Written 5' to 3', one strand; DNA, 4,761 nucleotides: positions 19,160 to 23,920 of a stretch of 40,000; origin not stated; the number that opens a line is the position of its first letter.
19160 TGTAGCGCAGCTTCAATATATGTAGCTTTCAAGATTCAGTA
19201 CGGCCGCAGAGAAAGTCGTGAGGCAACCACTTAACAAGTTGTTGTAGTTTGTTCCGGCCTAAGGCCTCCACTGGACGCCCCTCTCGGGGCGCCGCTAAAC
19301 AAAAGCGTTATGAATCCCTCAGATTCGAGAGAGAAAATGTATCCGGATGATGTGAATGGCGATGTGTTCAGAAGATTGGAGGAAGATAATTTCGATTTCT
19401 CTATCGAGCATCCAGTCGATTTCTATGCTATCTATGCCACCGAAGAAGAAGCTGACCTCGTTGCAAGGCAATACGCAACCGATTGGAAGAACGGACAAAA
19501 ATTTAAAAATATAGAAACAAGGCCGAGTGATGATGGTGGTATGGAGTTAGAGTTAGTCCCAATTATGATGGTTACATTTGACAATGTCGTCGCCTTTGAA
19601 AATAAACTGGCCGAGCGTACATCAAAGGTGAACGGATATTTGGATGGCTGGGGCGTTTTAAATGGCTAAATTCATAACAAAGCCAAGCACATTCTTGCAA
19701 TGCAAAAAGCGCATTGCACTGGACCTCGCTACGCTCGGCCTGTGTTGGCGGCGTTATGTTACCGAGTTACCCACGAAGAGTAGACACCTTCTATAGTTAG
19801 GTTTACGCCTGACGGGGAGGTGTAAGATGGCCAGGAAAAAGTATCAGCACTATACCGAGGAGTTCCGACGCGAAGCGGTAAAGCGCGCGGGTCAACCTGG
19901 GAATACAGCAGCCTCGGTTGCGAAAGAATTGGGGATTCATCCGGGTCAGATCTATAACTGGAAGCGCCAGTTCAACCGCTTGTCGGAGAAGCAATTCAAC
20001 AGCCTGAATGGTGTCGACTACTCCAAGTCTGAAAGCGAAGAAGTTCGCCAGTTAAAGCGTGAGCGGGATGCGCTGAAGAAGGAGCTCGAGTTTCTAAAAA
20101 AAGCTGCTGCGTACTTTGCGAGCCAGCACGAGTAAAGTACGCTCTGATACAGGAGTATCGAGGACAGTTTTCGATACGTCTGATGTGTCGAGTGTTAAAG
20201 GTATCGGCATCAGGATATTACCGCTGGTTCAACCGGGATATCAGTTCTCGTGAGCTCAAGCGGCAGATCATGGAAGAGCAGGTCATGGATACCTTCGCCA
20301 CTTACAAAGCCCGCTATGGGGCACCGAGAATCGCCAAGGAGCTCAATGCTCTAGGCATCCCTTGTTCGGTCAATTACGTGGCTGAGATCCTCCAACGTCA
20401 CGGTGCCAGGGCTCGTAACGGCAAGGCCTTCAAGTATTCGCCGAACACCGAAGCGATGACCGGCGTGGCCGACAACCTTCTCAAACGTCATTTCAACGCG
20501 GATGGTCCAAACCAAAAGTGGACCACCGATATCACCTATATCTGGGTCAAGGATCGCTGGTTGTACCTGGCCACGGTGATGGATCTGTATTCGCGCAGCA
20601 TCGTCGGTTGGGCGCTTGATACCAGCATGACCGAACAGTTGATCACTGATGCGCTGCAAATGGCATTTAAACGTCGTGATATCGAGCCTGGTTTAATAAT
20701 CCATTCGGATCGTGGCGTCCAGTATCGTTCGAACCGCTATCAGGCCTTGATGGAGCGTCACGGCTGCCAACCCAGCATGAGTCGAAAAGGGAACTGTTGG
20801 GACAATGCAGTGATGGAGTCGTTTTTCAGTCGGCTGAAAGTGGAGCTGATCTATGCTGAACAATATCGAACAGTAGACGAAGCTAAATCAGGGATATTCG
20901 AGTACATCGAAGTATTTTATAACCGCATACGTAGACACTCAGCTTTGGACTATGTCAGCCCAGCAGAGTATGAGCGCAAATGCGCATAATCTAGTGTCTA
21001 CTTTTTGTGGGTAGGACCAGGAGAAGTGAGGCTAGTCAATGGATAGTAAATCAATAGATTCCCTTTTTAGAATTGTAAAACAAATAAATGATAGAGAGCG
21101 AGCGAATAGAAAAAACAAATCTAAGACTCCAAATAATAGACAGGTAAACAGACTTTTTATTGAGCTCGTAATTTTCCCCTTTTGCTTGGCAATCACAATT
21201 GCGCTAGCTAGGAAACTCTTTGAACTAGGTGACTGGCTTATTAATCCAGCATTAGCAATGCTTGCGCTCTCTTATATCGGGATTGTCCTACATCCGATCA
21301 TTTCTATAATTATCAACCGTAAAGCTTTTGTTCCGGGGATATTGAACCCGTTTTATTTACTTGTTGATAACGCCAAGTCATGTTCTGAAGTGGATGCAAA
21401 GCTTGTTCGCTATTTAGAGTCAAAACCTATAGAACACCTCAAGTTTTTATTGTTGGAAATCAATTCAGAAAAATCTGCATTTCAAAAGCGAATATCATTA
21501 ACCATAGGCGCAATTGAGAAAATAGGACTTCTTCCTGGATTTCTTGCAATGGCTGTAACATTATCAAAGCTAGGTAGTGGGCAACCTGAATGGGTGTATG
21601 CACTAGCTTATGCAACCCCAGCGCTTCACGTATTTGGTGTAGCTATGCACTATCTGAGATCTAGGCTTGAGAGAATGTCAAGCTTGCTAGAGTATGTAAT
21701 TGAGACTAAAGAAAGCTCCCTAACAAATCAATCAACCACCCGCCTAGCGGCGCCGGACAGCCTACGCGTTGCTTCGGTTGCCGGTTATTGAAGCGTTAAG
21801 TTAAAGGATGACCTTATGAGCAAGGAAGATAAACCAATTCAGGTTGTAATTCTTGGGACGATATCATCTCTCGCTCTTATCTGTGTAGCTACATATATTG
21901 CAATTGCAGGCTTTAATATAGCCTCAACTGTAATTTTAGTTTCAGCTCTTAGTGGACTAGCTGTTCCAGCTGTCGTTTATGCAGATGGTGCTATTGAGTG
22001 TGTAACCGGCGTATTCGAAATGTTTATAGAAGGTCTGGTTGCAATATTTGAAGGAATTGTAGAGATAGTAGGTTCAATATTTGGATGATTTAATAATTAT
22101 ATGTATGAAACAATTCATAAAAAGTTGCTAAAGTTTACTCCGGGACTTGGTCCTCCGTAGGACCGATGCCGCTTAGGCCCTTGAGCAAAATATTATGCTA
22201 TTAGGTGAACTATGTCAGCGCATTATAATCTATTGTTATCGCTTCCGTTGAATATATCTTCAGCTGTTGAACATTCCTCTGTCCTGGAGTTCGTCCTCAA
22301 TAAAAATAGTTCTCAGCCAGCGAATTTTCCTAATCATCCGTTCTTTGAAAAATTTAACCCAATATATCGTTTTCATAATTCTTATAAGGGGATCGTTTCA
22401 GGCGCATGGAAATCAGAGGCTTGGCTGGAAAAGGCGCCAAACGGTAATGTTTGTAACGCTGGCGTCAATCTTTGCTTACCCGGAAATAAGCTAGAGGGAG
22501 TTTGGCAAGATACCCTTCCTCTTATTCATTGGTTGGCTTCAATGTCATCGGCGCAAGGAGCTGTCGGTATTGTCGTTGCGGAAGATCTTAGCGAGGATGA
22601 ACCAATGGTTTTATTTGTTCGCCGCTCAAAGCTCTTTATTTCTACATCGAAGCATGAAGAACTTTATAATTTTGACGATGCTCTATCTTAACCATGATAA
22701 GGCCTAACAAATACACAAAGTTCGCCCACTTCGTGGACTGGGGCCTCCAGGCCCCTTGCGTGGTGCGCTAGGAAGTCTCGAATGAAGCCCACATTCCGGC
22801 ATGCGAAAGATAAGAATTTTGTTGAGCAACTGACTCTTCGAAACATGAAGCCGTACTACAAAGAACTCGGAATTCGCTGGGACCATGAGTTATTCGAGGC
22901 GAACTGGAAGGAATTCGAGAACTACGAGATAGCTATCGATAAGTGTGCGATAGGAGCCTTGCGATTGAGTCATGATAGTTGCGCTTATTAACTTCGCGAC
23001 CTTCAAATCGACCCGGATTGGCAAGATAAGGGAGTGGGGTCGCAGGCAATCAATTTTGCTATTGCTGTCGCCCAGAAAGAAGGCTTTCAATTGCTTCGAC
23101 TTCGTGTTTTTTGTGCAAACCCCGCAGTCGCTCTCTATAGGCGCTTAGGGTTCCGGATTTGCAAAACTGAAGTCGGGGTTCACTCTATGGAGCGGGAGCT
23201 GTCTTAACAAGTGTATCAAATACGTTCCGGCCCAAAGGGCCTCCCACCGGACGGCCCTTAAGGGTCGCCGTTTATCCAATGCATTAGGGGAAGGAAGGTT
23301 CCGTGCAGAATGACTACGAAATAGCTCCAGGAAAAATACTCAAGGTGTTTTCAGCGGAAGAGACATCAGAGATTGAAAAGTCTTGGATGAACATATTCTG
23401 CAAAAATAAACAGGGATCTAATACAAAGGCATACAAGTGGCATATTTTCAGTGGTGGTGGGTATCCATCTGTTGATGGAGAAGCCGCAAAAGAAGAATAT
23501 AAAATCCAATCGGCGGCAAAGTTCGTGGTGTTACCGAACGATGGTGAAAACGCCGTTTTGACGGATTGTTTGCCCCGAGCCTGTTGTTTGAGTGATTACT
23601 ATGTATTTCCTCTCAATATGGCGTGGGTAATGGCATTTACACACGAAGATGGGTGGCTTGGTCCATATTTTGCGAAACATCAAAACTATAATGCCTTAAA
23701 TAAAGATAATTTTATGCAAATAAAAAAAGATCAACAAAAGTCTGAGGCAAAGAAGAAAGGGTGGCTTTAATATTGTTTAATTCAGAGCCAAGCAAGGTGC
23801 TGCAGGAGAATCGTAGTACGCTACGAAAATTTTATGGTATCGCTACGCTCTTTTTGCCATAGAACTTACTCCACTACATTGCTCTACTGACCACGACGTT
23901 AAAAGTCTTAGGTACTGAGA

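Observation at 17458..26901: Cassette array looks like a bank of orphan polymorphic-toxin immunity genes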

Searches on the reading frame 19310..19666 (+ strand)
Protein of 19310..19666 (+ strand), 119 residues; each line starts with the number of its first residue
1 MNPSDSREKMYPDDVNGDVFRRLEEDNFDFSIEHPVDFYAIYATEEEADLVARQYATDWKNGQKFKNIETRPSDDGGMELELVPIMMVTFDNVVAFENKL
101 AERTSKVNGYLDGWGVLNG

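Call 5: search_protein_families(library=pfam, max_evalue=1, proteins=[window:19310-19666:+])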
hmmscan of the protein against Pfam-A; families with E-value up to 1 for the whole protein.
window:19310-19666:+ (119 aa): 2 families
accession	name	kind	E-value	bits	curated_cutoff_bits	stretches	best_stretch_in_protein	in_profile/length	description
PF06877.16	RraB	-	3.8e-18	66.4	23.3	1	14-116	2-102/102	Regulator of ribonuclease activity B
PF10843.13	RGI1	-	0.12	12.5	25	1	70-104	34-68/194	Respiratory growth induced protein 1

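Call 74: search_protein_families(library=ncbifam, max_evalue=0.01, proteins=[window:19310-19666:+])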
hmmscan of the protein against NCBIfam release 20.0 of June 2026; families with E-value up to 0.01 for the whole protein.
window:19310-19666:+ (119 aa): 0 families

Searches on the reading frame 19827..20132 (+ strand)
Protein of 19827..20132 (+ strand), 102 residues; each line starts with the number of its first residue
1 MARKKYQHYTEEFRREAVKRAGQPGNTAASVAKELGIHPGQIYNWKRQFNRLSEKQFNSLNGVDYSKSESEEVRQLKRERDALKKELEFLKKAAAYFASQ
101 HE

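Call 8: search_protein_families(library=pfam, max_evalue=1, proteins=[window:19827-20132:+])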
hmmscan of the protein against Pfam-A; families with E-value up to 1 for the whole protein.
window:19827-20132:+ (102 aa): 14 families
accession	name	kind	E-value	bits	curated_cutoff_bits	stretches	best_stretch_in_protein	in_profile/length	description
PF01527.26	HTH_Tnp_1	-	2.3e-16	60.2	24.1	1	4-79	2-73/75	Transposase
PF13518.12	HTH_28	-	7.7e-07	29.5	25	1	13-51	1-38/52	Helix-turn-helix domain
PF13384.12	HTH_23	-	1.4e-06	28.4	24.6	1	14-51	7-43/50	Homeodomain-like domain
PF13542.12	HTH_Tnp_ISL3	-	7.4e-05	22.6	27.4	1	5-45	8-46/51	Helix-turn-helix domain of transposase family ISL3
PF13551.12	HTH_29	-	0.00026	21.5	28.1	1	24-58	13-45/64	Winged helix-turn helix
PF13411.12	MerR_1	-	0.00033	21.1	21.6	1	29-81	4-54/69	MerR HTH family regulatory protein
PF06056.18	Terminase_5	-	0.037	14.4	20.3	1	27-48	15-36/58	Putative ATPase subunit of terminase (gpP-like)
PF11414.13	Suppressor_APC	-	0.042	14.5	25.4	1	73-100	8-35/82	Adenomatous polyposis coli tumour suppressor protein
PF15943.11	YdaS_toxin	-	0.042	14.1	30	1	28-48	11-31/65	Bacterial toxin YdaS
PF21694.2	DNA_pol3_delta_C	-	0.086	13.3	27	1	18-59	50-91/121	DNA polymerase III delta subunit, C-terminal domain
PF17253.7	DUF5320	-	0.11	14.1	27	1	33-92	35-94/99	Family of unknown function (DUF5320)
PF19491.4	DUF6026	-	0.12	12.8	26.6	1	71-91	20-40/51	Family of unknown function (DUF6026)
PF16419.11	CNOT1_HEAT_N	-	0.14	12.2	27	1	10-61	54-102/226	CCR4-NOT transcription complex subunit 1 HEAT repeat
PF00770.24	Peptidase_C5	-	0.19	11.9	21.3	1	52-100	121-167/179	Adenovirus endoprotease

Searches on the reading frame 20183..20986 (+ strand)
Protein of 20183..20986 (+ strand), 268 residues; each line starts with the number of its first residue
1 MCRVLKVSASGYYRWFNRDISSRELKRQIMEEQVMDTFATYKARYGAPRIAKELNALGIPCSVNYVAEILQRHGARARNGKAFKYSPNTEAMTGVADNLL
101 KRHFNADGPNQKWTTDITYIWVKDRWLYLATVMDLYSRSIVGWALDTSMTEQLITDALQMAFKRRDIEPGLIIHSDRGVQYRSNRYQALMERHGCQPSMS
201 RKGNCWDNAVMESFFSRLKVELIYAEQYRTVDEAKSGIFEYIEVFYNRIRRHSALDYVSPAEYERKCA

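Call 8: search_protein_families(library=pfam, max_evalue=1, proteins=[window:20183-20986:+])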
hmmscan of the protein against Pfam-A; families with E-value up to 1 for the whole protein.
window:20183-20986:+ (268 aa): 6 families
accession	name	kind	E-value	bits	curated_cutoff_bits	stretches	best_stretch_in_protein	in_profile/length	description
PF00665.32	rve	-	1.6e-31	109.1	32.6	1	108-205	3-102/102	Integrase core domain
PF13333.12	rve_2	-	1.9e-15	57.2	22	1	212-266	1-54/56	Integrase core domain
PF13683.12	rve_3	-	2.8e-14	53.1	26.5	1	193-260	1-67/67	Integrase core domain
PF13276.12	HTH_21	-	5.4e-08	33.4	28.1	1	26-78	3-55/60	HTH-like domain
PF13610.12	DDE_Tnp_IS240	-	6.5e-05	23.5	27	1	111-238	2-126/139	DDE domain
PF12762.13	DDE_Tnp_IS1595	-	0.042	14.3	27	1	162-222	69-129/153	ISXO2-like transposase domain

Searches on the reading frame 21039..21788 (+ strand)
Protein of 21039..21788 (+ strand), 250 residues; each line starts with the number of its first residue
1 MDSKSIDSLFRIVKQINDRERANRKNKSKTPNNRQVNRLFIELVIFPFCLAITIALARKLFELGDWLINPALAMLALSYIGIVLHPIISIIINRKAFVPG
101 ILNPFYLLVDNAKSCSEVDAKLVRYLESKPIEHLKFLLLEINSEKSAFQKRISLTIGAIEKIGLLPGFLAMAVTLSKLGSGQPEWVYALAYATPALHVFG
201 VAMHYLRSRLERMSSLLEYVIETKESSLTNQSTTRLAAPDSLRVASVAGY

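Call 6: search_protein_families(library=pfam, max_evalue=1, proteins=[window:21039-21788:+])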
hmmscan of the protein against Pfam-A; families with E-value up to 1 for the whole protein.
window:21039-21788:+ (250 aa): 3 families
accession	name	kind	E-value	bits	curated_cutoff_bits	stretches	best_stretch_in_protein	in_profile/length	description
PF13787.11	HXXEE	-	0.0015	19.7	25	1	25-102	28-101/114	Protein of unknown function with HXXEE motif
PF12270.13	Cyt_c_ox_IV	-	0.0077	16.7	26.9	0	45-84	85-124/132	Cytochrome c oxidase subunit IV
PF07332.16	Phage_holin_3_6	-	0.17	12.4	28.4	1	133-223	18-107/116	Putative Actinobacterial Holin-X, holin superfamily III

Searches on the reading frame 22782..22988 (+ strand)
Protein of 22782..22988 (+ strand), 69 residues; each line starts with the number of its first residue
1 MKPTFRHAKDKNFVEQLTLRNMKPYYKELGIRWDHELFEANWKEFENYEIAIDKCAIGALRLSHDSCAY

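Call 6: search_protein_families(library=pfam, max_evalue=1, proteins=[window:22782-22988:+])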
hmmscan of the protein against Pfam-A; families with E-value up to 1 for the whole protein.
window:22782-22988:+ (69 aa): 1 family
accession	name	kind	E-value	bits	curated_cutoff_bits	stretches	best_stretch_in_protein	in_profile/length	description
PF04388.17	Hamartin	-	0.29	10.3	25.9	1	34-67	233-265/727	Hamartin protein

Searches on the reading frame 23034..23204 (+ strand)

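Call 6: search_protein_families(library=pfam, max_evalue=1, proteins=[window:23034-23204:+])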
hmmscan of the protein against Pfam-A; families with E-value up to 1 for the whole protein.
window:23034-23204:+ (57 aa): 4 families
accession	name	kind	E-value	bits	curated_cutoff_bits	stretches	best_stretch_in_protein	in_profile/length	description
PF00583.31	Acetyltransf_1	-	0.0005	20.8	20.7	1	2-40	77-116/116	Acetyltransferase (GNAT) family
PF13508.13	Acetyltransf_7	-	0.0021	18.8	27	1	2-41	46-83/84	Acetyltransferase (GNAT) domain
PF13673.13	Acetyltransf_10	-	0.036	14.5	23.6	1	6-47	73-114/128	Acetyltransferase (GNAT) domain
PF08445.16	FR47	-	0.15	12.5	22.1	1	12-45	50-82/86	FR47-like protein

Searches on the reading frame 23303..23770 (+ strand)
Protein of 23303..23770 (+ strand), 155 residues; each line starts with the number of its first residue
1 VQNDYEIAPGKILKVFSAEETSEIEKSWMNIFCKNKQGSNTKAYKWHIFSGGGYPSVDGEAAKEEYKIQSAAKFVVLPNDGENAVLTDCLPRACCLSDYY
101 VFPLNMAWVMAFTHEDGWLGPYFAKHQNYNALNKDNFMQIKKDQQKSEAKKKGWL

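Call 5: search_protein_families(library=pfam, max_evalue=1, proteins=[window:23303-23767:+])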
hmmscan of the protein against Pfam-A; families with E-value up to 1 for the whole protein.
window:23303-23767:+ (155 aa): 2 families
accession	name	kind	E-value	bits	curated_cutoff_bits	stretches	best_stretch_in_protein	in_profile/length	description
PF14101.11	DUF4275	-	1.6e-08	35.3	27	1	29-123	42-139/139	Domain of unknown function (DUF4275)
PF20541.3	DUF6756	-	0.0053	17.1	27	0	15-56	25-66/160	Family of unknown function (DUF6756)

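Call 61: search_dna_similar(query=window:23303-23767:+, collection=plasmids, mode=protein, max_evalue=0.001, max_rows=20)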
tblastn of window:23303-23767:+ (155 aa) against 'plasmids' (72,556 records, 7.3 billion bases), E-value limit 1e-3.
No match.

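Call 62: find_related_loci(query=window:23303-23767:+, collection=metagenome_contigs, flank=6000)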
Query window:23303-23767:+ (155 aa) in metagenome_contigs; peptide patterns used: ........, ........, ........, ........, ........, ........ (x = any residue, [..] = any of these).
53 stretches matched a pattern; 2 encode a relative of the query (tblastn E <= 1e-3); 2 distinct loci.
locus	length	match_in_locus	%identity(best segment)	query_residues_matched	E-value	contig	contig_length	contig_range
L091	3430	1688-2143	64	4-155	3e-67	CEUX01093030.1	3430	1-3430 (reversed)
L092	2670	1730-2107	63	29-154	8e-53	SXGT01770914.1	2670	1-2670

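Call 69: search_solved_structures(query=window:23303-23767:+, max_evalue=1)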
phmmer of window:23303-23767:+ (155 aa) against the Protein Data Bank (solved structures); distinct sequences matched with E-value up to 1: 34.
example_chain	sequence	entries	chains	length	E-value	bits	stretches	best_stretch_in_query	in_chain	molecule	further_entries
7jgj_L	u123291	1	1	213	0.0042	20.2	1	45-144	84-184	mAB Light Chain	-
4hxa_L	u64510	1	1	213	0.0086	19.2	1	45-144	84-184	13D9 FAB LIGHT CHAIN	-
1igc_L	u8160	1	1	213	0.036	17.2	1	45-144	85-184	IGG1-KAPPA MOPC21 FAB (LIGHT CHAIN)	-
4xp9_L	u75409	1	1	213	0.18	14.9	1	44-144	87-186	ANTIBODY FRAGMENT HEAVY CHAIN-PROTEIN, 9D5-HEAVY CHAIN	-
4xph_L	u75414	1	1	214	0.18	14.9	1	44-144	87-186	Antibody fragment light chain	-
4xp5_L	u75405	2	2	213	0.23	14.5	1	44-144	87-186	Antibody fragment heavy chain-protein, 9D5-heavy chain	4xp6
4xnu_L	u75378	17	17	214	0.23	14.5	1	44-144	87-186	antibody fragment light chain | Antibody fragment heavy chain-protein, 9D5-heavy chain | Antibody fragment (9D5) Light chain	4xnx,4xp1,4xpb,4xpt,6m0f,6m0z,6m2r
8trs_G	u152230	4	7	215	0.29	14.2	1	46-110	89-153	S1CE variant of Fab C1 light chain | S1C variant of Fab_C1 light chain | S1C variant of Fab C1 light chain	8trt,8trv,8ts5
4m48_L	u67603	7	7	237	0.29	14.2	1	44-144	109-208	9D5 antibody, light chain | ANTIBODY FRAGMENT HEAVY CHAIN-PROTEIN, 9D5-HEAVY CHAIN | antibody fragment light chain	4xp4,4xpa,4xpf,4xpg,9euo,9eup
1psk_L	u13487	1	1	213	0.33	14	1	45-144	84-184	ANTIBODY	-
3ixt_L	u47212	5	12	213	0.37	13.9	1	46-110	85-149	Motavizumab Fab light chain | motavizumab light chain | Motavizumab antibody light chain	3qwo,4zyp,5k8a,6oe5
9f90_B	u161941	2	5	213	0.37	13.9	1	46-110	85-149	Motavizumab Fab light chain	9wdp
4jlr_L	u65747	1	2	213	0.37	13.8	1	46-110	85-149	Motavizumab Fab light chain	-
6ywd_B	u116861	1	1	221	0.4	13.8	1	46-110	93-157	Antibody Mota, Light Chain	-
1lo0_X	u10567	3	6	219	0.47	13.5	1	46-144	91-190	If kappa light chain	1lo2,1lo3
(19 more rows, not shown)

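Call 74: search_protein_families(library=ncbifam, max_evalue=0.01, proteins=[window:23303-23767:+])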
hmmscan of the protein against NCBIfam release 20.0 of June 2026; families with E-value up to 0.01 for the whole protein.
window:23303-23767:+ (155 aa): 0 families

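Call 79: find_encoding_contigs(protein=window:23303-23770:+, flank=3000, max_places=4)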
Protein window:23303-23770:+ (155 aa): 1 contig read that carries it; 1 place shown.
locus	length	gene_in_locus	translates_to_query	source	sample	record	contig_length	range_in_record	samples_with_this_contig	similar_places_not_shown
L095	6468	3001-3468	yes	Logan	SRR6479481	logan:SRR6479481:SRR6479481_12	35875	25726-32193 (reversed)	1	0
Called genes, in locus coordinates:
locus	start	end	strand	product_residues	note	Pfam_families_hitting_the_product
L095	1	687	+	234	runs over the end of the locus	PF13276:HTH_21 (weak), PF00665:rve, PF13683:rve_3, PF13333:rve_2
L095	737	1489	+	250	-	-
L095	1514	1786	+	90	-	-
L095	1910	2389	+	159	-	-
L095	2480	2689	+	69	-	-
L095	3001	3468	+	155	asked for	PF14101:DUF4275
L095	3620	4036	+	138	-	-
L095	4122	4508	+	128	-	PF01361:Tautomerase (faint), PF14552:Tautomerase_2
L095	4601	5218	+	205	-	PF01810:LysE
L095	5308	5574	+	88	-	-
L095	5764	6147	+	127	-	PF03734:YkuD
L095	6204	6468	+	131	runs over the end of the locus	-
